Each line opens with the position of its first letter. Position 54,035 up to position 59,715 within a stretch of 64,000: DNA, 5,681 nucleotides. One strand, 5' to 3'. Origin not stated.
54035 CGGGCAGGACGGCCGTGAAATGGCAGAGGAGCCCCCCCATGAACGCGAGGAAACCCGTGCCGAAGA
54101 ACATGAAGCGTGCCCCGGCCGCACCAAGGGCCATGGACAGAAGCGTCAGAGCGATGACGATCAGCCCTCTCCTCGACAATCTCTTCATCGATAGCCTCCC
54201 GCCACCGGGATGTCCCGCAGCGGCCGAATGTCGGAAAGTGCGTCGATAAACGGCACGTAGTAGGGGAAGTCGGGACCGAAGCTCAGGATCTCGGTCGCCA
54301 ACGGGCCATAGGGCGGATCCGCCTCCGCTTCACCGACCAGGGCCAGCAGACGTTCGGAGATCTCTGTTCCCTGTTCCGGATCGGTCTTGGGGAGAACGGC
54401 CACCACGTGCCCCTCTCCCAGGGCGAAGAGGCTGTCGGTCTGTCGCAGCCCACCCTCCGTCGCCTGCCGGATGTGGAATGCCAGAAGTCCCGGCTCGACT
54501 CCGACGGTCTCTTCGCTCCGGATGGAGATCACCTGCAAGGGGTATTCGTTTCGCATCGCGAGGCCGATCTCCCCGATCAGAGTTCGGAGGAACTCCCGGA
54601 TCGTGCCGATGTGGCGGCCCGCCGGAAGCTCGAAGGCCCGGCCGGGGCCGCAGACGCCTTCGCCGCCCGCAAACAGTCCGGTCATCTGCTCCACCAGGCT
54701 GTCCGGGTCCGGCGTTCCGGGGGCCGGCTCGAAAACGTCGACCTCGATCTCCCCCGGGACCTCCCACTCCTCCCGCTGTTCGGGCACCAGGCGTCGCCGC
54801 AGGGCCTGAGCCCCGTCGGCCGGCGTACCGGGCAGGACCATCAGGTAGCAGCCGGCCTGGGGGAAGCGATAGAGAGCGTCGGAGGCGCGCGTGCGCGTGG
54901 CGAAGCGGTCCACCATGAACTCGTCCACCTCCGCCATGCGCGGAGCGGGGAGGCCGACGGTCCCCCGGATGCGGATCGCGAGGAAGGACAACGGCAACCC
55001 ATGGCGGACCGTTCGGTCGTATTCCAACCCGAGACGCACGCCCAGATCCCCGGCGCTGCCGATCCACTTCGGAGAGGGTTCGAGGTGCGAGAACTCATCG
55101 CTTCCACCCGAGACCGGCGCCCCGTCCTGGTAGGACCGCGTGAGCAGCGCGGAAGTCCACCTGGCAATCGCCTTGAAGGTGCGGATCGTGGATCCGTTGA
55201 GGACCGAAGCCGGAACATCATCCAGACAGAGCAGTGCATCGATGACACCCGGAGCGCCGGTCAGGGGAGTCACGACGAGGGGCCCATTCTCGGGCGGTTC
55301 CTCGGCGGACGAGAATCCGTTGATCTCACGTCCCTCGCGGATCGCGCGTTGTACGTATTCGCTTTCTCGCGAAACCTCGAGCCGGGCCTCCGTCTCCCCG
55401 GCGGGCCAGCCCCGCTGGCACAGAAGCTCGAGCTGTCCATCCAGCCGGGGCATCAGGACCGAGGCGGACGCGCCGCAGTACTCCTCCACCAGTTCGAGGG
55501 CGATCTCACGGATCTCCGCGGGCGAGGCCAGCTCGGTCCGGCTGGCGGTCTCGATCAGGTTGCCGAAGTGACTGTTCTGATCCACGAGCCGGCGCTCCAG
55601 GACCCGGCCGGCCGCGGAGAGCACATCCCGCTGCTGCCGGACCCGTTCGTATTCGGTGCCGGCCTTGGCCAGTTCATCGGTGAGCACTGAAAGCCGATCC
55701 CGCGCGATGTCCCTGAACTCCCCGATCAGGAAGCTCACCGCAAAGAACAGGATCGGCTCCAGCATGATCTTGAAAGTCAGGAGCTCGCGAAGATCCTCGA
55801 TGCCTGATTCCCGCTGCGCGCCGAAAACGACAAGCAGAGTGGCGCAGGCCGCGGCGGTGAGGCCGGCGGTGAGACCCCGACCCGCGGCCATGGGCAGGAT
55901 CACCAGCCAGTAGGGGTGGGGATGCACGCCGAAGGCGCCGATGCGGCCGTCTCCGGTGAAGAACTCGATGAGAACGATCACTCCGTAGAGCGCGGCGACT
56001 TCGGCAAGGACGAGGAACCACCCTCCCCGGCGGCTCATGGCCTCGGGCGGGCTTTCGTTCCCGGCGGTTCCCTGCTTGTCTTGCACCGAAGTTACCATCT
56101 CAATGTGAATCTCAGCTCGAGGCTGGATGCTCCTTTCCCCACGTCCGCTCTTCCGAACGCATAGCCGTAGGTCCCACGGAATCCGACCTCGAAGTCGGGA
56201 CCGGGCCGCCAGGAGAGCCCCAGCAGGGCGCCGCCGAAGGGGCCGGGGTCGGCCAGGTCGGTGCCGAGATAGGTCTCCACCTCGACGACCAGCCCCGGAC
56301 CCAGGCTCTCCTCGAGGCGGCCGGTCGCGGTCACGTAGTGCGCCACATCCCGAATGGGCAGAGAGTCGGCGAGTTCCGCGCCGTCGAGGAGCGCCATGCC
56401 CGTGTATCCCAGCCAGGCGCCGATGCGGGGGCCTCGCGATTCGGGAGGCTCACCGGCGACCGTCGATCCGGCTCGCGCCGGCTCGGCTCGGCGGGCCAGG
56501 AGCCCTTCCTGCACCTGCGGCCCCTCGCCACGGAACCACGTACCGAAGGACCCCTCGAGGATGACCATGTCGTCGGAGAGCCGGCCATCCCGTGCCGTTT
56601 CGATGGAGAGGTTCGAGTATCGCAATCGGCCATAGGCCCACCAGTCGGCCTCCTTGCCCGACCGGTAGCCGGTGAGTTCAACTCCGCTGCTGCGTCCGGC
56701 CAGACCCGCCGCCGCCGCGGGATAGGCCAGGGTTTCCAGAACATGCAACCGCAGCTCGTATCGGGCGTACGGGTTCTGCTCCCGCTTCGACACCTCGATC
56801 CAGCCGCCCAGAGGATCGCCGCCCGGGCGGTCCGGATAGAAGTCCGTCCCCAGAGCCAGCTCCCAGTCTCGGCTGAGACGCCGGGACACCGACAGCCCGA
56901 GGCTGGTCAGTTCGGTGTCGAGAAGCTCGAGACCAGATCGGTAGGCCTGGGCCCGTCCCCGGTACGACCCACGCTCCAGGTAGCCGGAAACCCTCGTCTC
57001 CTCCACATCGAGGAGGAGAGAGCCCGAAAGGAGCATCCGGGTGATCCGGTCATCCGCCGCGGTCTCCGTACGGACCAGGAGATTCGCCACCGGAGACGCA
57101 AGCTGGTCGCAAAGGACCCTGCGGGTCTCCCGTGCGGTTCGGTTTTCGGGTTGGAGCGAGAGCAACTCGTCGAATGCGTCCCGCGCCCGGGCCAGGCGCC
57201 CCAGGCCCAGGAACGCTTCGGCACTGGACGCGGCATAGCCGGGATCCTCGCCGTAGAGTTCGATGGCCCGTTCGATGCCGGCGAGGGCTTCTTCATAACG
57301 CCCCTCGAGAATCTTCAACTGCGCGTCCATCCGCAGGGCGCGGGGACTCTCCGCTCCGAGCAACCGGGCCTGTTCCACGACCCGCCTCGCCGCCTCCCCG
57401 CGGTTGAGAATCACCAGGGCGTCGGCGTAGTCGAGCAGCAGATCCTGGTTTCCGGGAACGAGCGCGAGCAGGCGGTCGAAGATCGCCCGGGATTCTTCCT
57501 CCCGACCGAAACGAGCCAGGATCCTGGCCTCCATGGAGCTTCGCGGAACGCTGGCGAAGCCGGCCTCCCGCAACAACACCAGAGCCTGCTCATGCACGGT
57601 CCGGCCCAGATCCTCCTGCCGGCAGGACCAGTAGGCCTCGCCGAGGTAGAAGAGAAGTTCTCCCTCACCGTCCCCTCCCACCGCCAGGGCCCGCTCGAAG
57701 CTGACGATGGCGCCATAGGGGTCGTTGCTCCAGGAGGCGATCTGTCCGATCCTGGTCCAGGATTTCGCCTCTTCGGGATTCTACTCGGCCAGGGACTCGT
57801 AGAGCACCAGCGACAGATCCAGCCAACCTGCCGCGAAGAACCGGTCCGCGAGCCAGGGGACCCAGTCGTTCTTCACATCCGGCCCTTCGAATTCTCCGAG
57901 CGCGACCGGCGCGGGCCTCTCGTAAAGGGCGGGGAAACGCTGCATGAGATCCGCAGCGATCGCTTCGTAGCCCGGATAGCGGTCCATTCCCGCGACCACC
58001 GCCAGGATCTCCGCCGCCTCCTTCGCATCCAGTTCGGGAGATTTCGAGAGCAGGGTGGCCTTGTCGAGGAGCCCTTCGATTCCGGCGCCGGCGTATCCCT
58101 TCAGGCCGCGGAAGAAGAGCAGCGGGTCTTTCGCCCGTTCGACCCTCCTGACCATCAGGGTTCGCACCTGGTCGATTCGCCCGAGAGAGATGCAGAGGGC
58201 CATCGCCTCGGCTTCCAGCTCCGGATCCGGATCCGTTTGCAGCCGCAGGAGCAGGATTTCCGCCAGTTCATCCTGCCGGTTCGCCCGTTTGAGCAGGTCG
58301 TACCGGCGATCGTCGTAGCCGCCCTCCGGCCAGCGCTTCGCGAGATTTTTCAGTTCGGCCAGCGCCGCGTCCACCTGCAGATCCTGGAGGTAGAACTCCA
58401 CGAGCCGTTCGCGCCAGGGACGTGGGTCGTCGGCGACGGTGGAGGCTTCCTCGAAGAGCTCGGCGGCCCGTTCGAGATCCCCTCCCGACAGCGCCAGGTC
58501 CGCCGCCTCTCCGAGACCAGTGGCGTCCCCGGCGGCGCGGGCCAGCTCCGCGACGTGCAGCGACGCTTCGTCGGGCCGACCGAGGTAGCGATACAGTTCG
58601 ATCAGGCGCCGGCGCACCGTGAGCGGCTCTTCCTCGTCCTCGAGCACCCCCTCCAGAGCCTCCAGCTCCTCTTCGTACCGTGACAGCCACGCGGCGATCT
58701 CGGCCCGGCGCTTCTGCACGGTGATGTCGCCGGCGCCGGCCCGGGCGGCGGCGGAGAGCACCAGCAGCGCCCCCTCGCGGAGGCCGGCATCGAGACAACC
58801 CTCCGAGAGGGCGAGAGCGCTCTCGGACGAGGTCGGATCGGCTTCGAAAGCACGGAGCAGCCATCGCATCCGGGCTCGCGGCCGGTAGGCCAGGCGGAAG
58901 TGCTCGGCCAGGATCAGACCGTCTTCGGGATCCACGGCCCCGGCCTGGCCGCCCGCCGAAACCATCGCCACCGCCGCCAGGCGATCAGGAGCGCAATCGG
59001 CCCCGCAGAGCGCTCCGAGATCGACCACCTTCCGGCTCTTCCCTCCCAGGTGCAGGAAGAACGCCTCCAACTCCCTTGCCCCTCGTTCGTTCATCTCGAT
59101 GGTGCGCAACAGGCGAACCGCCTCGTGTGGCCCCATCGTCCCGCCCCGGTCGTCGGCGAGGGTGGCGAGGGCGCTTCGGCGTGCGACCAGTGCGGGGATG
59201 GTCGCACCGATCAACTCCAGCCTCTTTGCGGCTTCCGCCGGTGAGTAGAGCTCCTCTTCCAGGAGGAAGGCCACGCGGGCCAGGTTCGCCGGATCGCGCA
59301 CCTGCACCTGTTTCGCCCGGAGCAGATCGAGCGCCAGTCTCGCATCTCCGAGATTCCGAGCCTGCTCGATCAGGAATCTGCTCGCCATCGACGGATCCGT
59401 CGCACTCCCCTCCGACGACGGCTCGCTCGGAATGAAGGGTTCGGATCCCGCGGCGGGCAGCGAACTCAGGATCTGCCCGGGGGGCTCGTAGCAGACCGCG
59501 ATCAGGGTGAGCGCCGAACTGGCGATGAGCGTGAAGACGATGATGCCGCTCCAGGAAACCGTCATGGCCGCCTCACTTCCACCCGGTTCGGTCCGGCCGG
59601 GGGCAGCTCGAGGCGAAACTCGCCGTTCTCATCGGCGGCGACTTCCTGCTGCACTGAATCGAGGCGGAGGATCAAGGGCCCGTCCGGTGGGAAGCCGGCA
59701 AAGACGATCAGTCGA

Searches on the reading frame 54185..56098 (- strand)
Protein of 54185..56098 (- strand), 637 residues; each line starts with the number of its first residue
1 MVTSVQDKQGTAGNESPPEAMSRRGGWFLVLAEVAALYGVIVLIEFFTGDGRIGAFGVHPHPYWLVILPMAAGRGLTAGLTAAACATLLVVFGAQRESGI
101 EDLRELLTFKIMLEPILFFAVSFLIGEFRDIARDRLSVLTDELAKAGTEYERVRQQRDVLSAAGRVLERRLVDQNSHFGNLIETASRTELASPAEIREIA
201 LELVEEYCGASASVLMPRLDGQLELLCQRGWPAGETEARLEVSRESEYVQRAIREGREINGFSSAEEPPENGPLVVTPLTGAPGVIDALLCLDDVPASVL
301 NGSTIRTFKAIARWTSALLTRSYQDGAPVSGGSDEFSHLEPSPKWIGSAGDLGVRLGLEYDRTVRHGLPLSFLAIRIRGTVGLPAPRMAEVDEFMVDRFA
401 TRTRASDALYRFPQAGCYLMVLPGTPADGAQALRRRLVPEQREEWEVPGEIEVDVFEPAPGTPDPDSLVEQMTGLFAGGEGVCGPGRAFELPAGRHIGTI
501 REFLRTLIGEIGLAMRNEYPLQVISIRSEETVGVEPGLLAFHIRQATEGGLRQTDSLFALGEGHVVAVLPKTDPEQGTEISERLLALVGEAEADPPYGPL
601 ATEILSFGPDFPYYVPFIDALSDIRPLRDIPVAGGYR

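Call 5: search_protein_families(library=pfam, proteins=[window:54185-56098:-], max_evalue=0.001)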
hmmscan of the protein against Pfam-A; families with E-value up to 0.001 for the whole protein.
window:54185-56098:- (637 aa): 1 family
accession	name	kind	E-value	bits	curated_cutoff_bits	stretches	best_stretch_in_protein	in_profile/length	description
PF13492.12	GAF_3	-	0.00041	21.2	27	1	192-316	1-124/129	GAF domain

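Call 6: search_protein_families(library=ncbifam, proteins=[window:54185-56098:-], max_evalue=0.001)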
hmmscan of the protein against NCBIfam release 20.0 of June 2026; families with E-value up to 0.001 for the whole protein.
window:54185-56098:- (637 aa): 0 families

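Call 44: search_solved_structures(query=window:54185-56098:-, max_evalue=1, show_alignments=1)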
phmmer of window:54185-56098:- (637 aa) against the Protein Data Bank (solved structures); distinct sequences matched with E-value up to 1: 1.
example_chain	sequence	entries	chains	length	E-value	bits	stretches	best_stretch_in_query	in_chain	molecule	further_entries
3b5x_A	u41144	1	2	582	0.39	12.5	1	109-194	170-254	Lipid A export ATP-binding/permease protein msbA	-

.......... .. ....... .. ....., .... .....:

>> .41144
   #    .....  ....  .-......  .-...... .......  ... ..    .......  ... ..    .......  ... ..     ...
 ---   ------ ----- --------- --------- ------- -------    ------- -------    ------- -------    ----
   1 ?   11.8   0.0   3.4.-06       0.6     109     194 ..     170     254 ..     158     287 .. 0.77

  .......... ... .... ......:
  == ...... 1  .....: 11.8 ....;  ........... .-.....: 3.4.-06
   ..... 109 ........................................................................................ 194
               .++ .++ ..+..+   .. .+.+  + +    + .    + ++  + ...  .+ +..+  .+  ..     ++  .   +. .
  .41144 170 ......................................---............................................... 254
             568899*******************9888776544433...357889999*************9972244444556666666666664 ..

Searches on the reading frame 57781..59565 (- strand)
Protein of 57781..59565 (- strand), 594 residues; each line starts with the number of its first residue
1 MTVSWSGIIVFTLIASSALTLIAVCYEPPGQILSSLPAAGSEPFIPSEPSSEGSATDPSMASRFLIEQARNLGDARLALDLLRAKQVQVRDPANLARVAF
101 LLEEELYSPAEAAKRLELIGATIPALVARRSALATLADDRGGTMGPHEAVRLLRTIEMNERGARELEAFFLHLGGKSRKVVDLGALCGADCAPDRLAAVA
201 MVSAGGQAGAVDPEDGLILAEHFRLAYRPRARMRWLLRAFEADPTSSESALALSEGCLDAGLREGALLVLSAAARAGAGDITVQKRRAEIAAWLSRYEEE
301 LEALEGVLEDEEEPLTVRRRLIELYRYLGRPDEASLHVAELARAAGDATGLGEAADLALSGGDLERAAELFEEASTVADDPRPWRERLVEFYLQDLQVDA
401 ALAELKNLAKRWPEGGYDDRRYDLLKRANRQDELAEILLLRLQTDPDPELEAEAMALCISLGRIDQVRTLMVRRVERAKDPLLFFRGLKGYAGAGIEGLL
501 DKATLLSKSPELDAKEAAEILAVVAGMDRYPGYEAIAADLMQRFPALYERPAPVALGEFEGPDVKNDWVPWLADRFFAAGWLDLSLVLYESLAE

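Call 3: search_protein_families(library=pfam, proteins=[window:57781-59565:-], max_evalue=0.01)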
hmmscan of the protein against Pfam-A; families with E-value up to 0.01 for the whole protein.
window:57781-59565:- (594 aa): 1 family
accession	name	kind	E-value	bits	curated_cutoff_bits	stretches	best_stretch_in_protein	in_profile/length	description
PF14559.12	TPR_19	-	0.0015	19.3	25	0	359-411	2-54/68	Tetratricopeptide repeat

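Call 6: search_protein_families(library=ncbifam, proteins=[window:57781-59565:-], max_evalue=0.001)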
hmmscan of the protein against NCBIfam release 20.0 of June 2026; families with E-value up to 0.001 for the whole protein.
window:57781-59565:- (594 aa): 2 families
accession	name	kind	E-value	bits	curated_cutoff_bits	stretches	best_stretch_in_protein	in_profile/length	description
TIGR02917.1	PEP_TPR_lipo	equivalog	3.5e-05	21.9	312.2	0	356-413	405-462/899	XrtA/PEP-CTERM system TPR-repeat protein PrsT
NF040959.1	MamA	equivalog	0.00015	21.3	200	0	233-334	57-158/204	magnetosome protein MamA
